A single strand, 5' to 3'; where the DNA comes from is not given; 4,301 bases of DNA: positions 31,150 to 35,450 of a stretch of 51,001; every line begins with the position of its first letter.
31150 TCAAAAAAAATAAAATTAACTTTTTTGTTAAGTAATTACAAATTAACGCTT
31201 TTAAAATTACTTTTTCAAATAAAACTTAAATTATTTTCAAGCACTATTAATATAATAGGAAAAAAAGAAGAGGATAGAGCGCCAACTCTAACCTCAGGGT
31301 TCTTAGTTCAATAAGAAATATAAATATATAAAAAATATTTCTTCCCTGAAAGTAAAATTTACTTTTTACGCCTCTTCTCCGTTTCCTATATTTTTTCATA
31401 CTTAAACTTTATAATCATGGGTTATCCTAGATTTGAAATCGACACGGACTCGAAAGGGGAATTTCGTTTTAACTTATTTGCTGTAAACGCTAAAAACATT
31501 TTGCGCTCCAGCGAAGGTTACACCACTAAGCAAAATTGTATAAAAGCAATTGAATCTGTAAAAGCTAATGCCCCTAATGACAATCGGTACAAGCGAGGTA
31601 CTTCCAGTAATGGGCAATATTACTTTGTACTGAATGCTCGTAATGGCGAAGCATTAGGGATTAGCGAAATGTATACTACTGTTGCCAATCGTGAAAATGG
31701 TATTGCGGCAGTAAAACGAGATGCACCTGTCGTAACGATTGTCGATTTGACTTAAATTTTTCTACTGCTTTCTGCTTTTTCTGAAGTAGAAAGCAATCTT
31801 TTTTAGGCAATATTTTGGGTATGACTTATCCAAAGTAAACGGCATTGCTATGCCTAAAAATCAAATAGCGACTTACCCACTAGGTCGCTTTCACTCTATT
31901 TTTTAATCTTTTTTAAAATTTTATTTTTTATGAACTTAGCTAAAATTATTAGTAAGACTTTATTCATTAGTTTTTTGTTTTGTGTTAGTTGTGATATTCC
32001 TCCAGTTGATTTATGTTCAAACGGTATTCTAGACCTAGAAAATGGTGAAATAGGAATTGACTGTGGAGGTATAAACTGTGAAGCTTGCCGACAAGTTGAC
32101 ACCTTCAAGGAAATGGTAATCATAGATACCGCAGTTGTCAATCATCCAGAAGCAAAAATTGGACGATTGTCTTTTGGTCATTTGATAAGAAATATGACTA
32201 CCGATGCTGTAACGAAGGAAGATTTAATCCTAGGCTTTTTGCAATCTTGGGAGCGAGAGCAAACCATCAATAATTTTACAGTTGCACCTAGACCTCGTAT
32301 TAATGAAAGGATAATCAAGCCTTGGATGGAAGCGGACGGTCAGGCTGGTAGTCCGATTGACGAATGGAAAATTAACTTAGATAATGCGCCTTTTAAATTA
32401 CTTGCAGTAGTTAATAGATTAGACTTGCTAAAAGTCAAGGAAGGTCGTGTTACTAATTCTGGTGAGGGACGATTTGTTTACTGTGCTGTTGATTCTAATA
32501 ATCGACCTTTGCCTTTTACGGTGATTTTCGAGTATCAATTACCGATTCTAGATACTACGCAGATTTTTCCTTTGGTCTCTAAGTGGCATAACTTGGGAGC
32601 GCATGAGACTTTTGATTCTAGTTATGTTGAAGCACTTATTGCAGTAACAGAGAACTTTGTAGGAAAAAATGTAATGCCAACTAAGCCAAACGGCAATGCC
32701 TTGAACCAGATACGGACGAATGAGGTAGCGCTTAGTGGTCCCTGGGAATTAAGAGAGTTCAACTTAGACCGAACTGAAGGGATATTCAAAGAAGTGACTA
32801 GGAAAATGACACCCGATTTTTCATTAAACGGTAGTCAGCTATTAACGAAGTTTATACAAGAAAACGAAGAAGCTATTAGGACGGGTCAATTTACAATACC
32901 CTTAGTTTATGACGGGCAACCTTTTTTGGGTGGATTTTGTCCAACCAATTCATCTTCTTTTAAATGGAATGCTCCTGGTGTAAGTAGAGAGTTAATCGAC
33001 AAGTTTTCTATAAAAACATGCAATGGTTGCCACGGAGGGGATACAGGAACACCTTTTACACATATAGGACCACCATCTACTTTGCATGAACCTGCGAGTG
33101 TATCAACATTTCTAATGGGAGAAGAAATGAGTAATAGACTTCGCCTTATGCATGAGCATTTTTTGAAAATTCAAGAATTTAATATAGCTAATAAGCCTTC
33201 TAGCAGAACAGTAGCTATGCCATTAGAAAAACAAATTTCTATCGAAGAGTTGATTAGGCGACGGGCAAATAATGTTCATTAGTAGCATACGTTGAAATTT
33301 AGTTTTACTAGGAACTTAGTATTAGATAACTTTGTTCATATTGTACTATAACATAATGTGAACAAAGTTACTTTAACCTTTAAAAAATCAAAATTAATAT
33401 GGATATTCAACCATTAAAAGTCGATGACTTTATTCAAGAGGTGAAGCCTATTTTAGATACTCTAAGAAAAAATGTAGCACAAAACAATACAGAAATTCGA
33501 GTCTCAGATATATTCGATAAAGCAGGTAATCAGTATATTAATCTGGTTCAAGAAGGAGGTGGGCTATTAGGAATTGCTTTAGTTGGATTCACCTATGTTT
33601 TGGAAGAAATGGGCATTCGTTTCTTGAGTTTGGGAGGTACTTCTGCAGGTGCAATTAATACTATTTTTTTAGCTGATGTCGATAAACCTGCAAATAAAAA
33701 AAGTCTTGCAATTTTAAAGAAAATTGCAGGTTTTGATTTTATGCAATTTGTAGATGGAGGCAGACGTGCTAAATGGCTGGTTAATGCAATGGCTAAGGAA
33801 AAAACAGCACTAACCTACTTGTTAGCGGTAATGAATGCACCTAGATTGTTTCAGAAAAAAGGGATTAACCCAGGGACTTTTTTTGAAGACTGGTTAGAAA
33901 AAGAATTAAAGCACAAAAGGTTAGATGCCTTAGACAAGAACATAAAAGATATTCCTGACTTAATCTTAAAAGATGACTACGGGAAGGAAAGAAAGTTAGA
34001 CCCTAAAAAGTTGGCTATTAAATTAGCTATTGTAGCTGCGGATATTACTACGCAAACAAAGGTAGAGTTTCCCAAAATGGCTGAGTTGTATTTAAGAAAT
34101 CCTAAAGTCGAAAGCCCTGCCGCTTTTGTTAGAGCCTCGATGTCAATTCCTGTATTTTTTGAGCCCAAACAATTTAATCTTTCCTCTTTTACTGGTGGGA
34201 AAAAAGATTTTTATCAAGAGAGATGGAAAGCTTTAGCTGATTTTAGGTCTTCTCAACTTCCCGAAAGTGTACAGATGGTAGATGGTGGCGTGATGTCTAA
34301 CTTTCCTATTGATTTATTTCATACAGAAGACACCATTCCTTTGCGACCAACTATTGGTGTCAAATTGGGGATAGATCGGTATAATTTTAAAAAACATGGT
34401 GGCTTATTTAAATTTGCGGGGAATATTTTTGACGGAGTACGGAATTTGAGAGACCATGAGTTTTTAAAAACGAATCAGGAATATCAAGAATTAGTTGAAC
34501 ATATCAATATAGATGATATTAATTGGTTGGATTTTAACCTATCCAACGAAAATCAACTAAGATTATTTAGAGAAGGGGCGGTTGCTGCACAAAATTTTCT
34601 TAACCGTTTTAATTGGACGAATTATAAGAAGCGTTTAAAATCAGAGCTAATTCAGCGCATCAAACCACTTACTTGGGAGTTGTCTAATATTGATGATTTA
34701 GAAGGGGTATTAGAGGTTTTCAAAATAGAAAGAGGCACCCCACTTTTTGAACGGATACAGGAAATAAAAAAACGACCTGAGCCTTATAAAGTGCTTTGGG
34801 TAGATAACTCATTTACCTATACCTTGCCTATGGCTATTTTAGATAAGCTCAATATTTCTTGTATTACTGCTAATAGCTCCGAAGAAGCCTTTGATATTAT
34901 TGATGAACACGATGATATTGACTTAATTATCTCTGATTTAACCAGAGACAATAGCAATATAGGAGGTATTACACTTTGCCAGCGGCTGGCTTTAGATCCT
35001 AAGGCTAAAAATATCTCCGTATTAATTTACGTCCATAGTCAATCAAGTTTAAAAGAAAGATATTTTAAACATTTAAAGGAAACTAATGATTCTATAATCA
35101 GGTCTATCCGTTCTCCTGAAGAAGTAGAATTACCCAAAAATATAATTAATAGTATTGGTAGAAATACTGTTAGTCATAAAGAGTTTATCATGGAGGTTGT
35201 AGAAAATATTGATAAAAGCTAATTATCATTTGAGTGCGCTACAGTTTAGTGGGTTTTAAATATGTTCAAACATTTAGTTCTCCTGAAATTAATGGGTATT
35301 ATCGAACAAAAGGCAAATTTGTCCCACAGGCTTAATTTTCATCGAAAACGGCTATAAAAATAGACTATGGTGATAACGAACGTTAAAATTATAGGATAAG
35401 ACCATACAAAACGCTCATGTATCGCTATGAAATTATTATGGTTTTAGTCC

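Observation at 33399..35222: Patatin phospholipase fused to a receiver-like domain, with no kinase on the replicon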

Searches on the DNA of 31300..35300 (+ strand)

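Call 62: search_dna_similar(query=window:31300-35300:+, collection=plasmids, mode=distant, max_rows=10)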
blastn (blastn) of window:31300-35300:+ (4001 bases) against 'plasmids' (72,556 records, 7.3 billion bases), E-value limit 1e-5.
No match.
